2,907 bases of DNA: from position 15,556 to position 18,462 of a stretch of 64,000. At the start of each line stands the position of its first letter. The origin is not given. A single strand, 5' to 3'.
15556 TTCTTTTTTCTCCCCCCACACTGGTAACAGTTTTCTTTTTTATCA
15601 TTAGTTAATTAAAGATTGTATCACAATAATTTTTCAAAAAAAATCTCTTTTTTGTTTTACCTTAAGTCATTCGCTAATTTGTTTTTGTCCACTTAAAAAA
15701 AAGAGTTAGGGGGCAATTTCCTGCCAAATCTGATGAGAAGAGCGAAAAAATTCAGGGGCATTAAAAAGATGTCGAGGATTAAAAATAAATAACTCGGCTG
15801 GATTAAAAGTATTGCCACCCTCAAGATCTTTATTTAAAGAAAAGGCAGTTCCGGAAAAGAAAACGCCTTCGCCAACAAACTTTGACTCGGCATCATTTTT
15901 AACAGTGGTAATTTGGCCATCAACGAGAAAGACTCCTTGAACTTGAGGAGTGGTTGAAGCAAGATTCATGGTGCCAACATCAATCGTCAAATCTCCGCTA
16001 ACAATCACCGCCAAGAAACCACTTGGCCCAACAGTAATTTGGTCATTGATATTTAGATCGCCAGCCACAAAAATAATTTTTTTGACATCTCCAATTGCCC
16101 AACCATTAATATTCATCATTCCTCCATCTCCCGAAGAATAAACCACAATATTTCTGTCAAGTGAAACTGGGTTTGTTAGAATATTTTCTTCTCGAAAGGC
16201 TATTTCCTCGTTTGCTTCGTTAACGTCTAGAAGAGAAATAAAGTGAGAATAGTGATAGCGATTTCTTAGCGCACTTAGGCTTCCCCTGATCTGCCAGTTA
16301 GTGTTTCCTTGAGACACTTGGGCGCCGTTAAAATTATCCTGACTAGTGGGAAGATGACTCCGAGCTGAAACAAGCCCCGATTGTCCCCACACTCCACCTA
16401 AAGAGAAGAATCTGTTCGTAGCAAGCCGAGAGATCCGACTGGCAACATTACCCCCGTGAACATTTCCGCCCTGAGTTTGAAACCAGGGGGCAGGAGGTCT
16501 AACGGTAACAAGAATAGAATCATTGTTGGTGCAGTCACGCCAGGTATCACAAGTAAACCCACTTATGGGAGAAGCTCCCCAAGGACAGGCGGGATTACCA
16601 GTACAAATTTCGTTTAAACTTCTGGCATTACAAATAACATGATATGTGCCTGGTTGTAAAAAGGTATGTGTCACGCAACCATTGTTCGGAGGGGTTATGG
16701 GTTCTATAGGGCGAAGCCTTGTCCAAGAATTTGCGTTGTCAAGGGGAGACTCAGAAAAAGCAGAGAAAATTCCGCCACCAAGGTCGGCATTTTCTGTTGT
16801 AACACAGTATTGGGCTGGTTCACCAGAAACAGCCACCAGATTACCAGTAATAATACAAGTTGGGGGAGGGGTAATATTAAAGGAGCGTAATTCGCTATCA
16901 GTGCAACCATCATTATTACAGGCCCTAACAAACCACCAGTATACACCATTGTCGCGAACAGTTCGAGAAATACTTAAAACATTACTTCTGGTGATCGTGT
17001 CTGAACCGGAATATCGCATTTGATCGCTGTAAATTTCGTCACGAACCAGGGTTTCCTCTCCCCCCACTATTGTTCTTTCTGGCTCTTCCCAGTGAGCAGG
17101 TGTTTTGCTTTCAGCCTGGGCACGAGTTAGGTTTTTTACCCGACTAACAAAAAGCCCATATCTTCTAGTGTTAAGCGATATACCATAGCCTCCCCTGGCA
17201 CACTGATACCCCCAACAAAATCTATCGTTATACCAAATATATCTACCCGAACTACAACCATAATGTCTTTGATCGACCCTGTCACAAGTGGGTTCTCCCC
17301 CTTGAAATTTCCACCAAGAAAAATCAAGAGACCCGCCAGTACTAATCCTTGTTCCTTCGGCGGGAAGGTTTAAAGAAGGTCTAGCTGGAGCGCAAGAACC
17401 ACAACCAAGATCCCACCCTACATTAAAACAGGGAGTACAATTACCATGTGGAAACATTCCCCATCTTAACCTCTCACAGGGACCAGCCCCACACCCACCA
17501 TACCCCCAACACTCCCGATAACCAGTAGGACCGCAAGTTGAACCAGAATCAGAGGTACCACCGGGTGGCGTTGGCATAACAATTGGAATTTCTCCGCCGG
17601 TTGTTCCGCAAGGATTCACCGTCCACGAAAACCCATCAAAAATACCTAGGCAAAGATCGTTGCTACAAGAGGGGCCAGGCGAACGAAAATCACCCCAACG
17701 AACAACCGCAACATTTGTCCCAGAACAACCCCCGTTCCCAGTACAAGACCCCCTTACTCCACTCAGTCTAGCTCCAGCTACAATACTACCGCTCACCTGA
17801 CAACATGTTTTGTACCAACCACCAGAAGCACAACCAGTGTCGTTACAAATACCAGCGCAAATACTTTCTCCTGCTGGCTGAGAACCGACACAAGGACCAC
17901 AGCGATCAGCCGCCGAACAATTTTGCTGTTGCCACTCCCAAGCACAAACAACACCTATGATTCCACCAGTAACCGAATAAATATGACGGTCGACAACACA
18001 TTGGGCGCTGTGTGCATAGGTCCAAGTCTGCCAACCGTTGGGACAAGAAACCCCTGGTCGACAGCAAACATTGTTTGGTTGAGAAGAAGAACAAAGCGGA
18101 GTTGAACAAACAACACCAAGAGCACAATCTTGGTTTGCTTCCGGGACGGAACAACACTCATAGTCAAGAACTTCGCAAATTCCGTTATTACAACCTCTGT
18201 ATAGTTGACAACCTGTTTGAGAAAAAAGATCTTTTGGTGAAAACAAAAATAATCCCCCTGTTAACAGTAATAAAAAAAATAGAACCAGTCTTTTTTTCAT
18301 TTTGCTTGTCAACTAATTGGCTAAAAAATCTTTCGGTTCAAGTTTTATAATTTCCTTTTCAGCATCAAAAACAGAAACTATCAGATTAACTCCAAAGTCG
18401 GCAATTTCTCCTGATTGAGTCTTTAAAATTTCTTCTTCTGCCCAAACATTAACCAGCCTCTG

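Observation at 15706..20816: GC-enriched three-gene operon: Tat-lipoprotein + small membrane protein + 868-aa hyper-Cys/Gly/Trp-rich secreted protein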

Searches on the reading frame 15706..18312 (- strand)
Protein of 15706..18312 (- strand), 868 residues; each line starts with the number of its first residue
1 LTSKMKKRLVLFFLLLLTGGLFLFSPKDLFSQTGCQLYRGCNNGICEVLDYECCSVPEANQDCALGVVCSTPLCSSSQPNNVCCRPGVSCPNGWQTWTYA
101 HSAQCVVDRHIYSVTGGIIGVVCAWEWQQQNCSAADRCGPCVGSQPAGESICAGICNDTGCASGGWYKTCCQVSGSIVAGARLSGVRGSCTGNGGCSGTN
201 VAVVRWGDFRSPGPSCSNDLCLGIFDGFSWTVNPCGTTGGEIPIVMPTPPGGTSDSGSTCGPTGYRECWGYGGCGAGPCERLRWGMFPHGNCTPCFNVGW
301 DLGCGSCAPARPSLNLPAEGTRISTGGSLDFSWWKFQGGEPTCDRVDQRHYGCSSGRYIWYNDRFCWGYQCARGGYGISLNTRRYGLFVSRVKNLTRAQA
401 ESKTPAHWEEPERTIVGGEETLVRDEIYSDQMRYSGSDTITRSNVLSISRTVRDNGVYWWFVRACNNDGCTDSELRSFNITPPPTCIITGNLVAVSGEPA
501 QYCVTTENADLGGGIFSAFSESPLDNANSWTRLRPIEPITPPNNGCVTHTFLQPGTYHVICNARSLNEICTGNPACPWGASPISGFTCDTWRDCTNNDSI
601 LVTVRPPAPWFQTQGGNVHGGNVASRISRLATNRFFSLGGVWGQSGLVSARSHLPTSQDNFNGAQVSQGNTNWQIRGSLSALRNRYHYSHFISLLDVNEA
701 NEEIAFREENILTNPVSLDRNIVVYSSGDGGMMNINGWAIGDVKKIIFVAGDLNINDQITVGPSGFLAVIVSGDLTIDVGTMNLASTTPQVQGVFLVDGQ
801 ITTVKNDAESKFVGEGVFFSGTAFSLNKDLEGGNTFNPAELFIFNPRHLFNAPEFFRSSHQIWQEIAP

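Call 3: search_protein_families(library=pfam, proteins=[window:15706-18312:-], max_evalue=1)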
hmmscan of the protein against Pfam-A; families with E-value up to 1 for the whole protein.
window:15706-18312:- (868 aa): 2 families
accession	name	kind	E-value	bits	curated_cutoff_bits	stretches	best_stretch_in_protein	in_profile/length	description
PF00801.26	PKD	-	0.014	15.8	23.5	1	537-563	48-65/80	PKD domain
PF08329.16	ChitinaseA_N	-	0.06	13.4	21.2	1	450-477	77-104/133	Chitinase A, N-terminal domain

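Call 4: search_protein_families(library=ncbifam, proteins=[window:15706-18312:-], max_evalue=1)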
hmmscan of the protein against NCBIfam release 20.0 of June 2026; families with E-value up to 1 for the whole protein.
window:15706-18312:- (868 aa): 0 families

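Call 6: find_homologous_proteins(query=window:15706-18312:-)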
Query window:15706-18312:- (868 aa): 5 proteins with E <= 0.001 among 7178 candidates.
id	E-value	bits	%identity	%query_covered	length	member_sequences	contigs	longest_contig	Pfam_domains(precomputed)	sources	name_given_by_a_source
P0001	0.0e+0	2075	100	100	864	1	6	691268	-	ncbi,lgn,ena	-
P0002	2.0e-99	352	33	100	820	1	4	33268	-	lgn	-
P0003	1.6e-82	296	35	85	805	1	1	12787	-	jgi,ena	-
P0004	4.5e-71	258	31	100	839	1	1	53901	-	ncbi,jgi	ncbi:MAG: hypothetical protein ACOX50_01650 [Patescibacteria group bacterium]|jgi:hypothetical prote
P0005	1.8e-45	173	30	71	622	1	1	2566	-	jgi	-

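Call 7: search_solved_structures(query=window:15706-18312:-, max_evalue=1)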
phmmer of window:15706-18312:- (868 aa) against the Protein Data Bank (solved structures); distinct sequences matched with E-value up to 1: 1.
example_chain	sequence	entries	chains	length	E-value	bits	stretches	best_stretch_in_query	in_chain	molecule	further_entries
4gnx_B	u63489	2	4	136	0.33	11.9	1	623-700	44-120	Putative uncharacterized protein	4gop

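Call 9: find_encoding_contigs(protein=P0002, flank=10000, max_places=4)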
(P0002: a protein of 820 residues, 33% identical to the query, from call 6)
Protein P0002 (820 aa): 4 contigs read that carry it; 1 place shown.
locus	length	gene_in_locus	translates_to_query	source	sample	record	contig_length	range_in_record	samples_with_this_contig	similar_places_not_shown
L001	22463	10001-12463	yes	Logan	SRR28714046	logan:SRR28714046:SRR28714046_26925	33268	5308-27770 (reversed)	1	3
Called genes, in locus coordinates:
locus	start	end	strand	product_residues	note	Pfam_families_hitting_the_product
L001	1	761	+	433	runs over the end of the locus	PF07497:Rho_RNA_bind, PF00006:ATP-synt_ab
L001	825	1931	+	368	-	PF01476:LysM, PF23473:LysM3_LYK4_5 (weak), PF01476:LysM (weak), PF01551:Peptidase_M23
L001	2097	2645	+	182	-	PF00963:Cohesin (weak)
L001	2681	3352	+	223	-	PF00963:Cohesin (weak)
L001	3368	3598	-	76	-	-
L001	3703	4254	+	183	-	-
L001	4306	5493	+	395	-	-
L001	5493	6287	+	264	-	-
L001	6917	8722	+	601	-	-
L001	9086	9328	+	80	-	-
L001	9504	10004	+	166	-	-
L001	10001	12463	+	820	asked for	-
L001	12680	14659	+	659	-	PF07719:TPR_2 (faint), PF13432:TPR_16 (faint), PF14559:TPR_19 (faint), PF13431:TPR_17 (faint), PF13414:TPR_11 (weak)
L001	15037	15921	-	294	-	PF02481:DNA_processg_A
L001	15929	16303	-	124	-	PF08378:NERD (weak), PF02021:UPF0102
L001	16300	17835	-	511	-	PF13541:ChlI, PF00158:Sigma54_activat (faint), PF01078:Mg_chelatase, PF07728:AAA_5 (faint), PF00493:MCM (weak), PF13335:Mg_chelatase_C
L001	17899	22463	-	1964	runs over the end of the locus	PF13385:Laminin_G_3, PF00054:Laminin_G_1 (faint), PF02210:Laminin_G_2 (weak), PF13385:Laminin_G_3, PF25788:Ig_Rha78A_N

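Call 10: find_encoding_contigs(protein=P0004, flank=10000, max_places=3)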
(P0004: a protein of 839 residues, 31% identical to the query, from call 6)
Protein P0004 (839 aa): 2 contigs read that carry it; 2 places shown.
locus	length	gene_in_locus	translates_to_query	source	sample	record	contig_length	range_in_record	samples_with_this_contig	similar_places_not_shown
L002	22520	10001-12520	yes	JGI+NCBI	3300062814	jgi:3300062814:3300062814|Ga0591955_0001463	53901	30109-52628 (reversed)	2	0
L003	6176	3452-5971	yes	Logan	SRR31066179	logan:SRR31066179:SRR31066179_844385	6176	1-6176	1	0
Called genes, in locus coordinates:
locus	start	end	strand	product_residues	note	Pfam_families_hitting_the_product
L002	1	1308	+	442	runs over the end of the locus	PF02934:GatB_N, PF02637:GatB_Yqey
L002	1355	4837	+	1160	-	PF02811:PHP, PF07733:DNA_pol3_alpha, PF17657:DNA_pol3_finger, PF14579:HHH_6, PF01336:tRNA_anti-codon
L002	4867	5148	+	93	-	PF01245:Ribosomal_L19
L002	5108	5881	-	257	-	PF01790:LGT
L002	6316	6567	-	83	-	-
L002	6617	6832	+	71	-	-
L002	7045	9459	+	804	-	-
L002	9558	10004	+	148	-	-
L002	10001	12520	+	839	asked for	-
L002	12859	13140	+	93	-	-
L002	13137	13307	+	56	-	-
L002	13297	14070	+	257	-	PF00078:RVT_1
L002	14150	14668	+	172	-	PF01936:NYN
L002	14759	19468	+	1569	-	PF00041:fn3 (faint), PF25059:FN3_DSCAM-DSCAML_C (faint), PF16655:PhoD_N (faint), PF16656:Pur_ac_phosph_N, PF23376:Fn3_VIN3 (faint)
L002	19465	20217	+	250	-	PF00005:ABC_tran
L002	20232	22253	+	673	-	PF12704:MacB_PCD, PF02687:FtsX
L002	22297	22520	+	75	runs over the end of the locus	-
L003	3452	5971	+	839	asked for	-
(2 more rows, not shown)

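Call 19: search_protein_representatives(alignment_id=A1)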
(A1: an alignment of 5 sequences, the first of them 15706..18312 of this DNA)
Query: 5 sequences, 827 profile positions. Proteins with E-value up to 0.001 (for the whole library): 2750; up to 1e-10: 1805; up to 1e-30: 277. The best 150 are listed.
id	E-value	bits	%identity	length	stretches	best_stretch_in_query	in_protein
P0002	0.0e+00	1332.1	-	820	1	1-827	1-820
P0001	0.0e+00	1048.1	-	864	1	1-827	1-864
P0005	3.6e-202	690.5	-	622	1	2-602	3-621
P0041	3.4e-156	538.4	-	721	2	485-799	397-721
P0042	2.0e-131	456.4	-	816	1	2-827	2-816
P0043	8.6e-101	355.1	-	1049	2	2-493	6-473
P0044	6.1e-96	339.1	-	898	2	476-827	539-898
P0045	1.7e-89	317.8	-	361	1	483-827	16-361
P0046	4.2e-89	316.5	-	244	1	583-827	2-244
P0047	4.0e-79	283.4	-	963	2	483-827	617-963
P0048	1.7e-78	281.4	-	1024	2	10-285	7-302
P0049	2.1e-77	277.8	-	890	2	483-827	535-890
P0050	4.7e-77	276.6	-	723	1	482-827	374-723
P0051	2.0e-76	274.5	-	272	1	560-827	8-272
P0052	2.8e-75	270.7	-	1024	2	473-827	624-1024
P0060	2.5e-64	234.5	-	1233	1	502-827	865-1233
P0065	8.8e-61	222.8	-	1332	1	482-827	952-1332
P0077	2.2e-53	198.3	-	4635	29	456-588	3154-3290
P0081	7.7e-50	186.6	-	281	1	588-825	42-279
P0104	6.6e-42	160.3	-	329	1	574-827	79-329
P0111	1.2e-40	156.2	-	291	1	555-827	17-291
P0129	9.7e-39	149.9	-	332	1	577-827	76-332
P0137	5.2e-38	147.4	-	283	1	575-827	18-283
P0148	1.9e-37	145.6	-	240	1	587-827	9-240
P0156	7.1e-37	143.7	-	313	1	588-827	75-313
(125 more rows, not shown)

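Call 24: search_protein_families(library=pfam, proteins=[P0081, P0045, P0077, P0060, P0065], max_evalue=0.01)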
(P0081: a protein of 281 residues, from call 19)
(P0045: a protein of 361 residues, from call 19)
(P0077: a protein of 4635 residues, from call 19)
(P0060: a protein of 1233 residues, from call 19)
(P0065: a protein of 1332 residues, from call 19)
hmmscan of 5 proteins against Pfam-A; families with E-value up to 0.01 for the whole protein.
P0081 (281 aa): 1 family
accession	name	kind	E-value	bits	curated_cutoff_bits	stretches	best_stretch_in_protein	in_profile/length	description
PF23981.1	DUF7305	-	7.6e-06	26.4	27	1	134-214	41-124/185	Domain of unknown function (DUF7305)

P0045 (361 aa): 1 family
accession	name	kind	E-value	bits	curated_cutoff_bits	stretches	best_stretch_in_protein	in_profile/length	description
PF23981.1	DUF7305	-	0.00014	22.3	27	1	216-276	40-104/185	Domain of unknown function (DUF7305)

P0077 (4635 aa): 11 families
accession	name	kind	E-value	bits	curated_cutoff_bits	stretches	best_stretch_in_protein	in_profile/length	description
PF08309.17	LVIVD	-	1.9e-152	494.8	20.2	13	78-119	1-42/42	LVIVD repeat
PF25788.1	Ig_Rha78A_N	-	7.4e-75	248.4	27.4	1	1035-1118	11-97/105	Rha78A-like, N-terminal immunoglobulin domain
PF00041.27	fn3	-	5.9e-49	164.6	25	2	736-808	15-81/84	Fibronectin type III domain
PF16656.11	Pur_ac_phosph_N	-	2.5e-17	63.7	30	0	3750-3793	55-87/93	Purple acid Phosphatase, N-terminal domain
PF17744.7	DUF5581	-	2.2e-11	44.8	25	0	2730-2757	57-84/105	Family of unknown function (DUF5581) Fn3-like domain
PF01108.23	Tissue_fac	-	2.8e-11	43.6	27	0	611-703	13-107/107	Tissue factor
PF24991.2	Ig_NUP210_4th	-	2.7e-08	33.8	25.2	0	2120-2156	4-40/79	NUP210 forth Ig-like domain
PF09826.15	Beta_propel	-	1.3e-07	31.3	22.4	1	39-180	14-130/495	Beta propeller domain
PF18066.6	Phage_ABA_S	-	1.5e-07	32.5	27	0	3129-3169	33-71/89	Phage ABA sandwich domain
PF18962.6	Por_Secre_tail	-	6.6e-07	30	27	1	4556-4632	2-74/75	Secretion system C-terminal sorting domain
PF14263.11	DUF4354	-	0.0011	19.3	25.5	0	3328-3363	51-90/123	Domain of unknown function (DUF4354)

P0060 (1233 aa): 0 families

P0065 (1332 aa): 3 families
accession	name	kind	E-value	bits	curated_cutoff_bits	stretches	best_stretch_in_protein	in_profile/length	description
PF13624.11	SurA_N_3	-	1.2e-05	25.7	27.2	1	67-164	59-161/162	SurA-like N-terminal domain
PF13620.12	CarboxypepD_reg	-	0.0025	18.6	32.3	1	359-429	1-64/82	Carboxypeptidase regulatory-like domain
PF09312.16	SurA_N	-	0.0027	18.3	30.8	1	73-164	25-117/118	SurA N-terminal domain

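Call 42: predict_structure(alignment_id=A3)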
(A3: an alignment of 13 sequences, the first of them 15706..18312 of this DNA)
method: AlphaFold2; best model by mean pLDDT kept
length: 868 residues; sequences in the alignment: 13
mean_pLDDT: 47.7   pTM: 0.38
mean pLDDT of the five models: 47.7, 45.7, 45.6, 41.9, 41.9
residues with pLDDT >= 90: 4; 70-90: 147; 50-70: 167; < 50: 550
segments of 3 or more residues with pLDDT < 50: 24-103, 123-174, 183-190, 192-196, 207-218, 224-230, 237-381, 417-451, 481-608, 627-647, 649-681, 832-834, 864-868
pLDDT, mean of each block of 10 residues (from residue 1): 71 80 44 31 31 31 33 39 33 38 49 51 46 37 34 31 37 50 47 50 48 39 46 49 27 30 27 28 28 32 29 29 35 33 32 33 35 39 66 84 82 51 34 30 39 67 68 63 39 37 32 27 27 29 32 30 32 36 34 33 43 63 47 39 43 34 33 39 63 63 57 58 62 80 82 88 87 86 70 87 73 83 71 59 76 66 45
secondary structure, 60 per line:
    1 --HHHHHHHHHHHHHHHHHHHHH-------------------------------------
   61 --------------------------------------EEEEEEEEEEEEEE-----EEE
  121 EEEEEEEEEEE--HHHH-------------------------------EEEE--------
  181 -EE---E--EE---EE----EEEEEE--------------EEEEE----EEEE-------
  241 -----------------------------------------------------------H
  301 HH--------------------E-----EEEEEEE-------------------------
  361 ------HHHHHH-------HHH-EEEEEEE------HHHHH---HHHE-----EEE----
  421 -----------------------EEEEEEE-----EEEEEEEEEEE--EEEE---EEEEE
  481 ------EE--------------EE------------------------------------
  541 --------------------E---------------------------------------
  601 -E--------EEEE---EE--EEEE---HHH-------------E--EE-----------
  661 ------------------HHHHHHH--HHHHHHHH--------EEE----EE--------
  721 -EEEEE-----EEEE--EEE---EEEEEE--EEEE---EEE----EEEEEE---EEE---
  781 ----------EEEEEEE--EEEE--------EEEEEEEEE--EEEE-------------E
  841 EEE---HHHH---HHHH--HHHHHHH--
elements in order (helices of 4 or more, strands of 3 or more residues): H3-23 E99-112 E118-131 H134-137 E169-172 E201-206 E221-225 E230-233 E329-335 H367-372 E384-390 H397-401 E414-416 E444-450 E456-466 E469-472 E476-480 E611-614 E622-625 H679-685 H688-695 E704-706 E722-726 E732-735 E738-740 E744-749 E752-755 E759-761 E766-771 E775-777 E791-797 E800-803 E812-820 E823-826 E840-843 H847-850 H854-857 H860-866

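Call 64: find_encoding_contigs(protein=P0001, flank=10000, max_places=3)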
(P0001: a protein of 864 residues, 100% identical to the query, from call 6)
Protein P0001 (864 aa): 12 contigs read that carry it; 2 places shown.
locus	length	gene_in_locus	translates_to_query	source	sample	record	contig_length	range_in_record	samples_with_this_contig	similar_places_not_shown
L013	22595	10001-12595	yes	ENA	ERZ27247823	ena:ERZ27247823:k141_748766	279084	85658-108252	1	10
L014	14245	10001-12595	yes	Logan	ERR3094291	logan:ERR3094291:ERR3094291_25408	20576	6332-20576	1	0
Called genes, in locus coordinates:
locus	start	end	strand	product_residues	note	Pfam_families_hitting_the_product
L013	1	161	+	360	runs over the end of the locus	PF00953:Glycos_transf_4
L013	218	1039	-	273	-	PF08308:PEGA, PF08239:SH3_3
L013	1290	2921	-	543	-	PF01554:MatE (faint), PF03023:MurJ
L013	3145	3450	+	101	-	-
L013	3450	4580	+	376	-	PF01820:Dala_Dala_lig_N, PF02786:CPSase_L_D2 (faint), PF07478:Dala_Dala_lig_C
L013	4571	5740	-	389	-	PF08245:Mur_ligase_M, PF02875:Mur_ligase_C (weak)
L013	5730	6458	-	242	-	PF00561:Abhydrolase_1, PF03959:FSH1 (faint), PF12146:Hydrolase_4, PF12697:Abhydrolase_6, PF00561:Abhydrolase_1 (weak)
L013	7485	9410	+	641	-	-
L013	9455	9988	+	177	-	-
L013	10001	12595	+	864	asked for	-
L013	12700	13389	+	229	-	PF13623:SurA_N_2 (faint), PF09312:SurA_N (weak), PF13624:SurA_N_3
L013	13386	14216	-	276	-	PF00226:DnaJ, PF01556:DnaJ_C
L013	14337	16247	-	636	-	PF00012:HSP70, PF06723:MreB_Mbl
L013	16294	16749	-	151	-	PF01025:GrpE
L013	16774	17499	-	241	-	PF01628:HrcA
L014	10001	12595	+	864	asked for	-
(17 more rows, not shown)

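Call 71: find_encoding_contigs(protein=P0003, flank=8000, max_places=1)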
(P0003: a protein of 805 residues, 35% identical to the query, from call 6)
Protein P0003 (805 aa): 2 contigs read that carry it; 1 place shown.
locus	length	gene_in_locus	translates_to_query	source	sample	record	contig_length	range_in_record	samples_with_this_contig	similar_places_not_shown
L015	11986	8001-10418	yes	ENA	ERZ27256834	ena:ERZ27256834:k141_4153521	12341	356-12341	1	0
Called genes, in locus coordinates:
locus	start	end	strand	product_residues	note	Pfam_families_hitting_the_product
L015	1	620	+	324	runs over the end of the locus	?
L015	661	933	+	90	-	-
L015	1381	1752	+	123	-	-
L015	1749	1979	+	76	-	-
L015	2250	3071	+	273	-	-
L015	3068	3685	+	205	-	PF00300:His_Phos_1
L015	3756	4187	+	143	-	-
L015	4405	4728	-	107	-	-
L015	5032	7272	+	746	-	-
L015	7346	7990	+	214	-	-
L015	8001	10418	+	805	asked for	-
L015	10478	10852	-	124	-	PF05635:23S_rRNA_IVP, PF22296:bAvd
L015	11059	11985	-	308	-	?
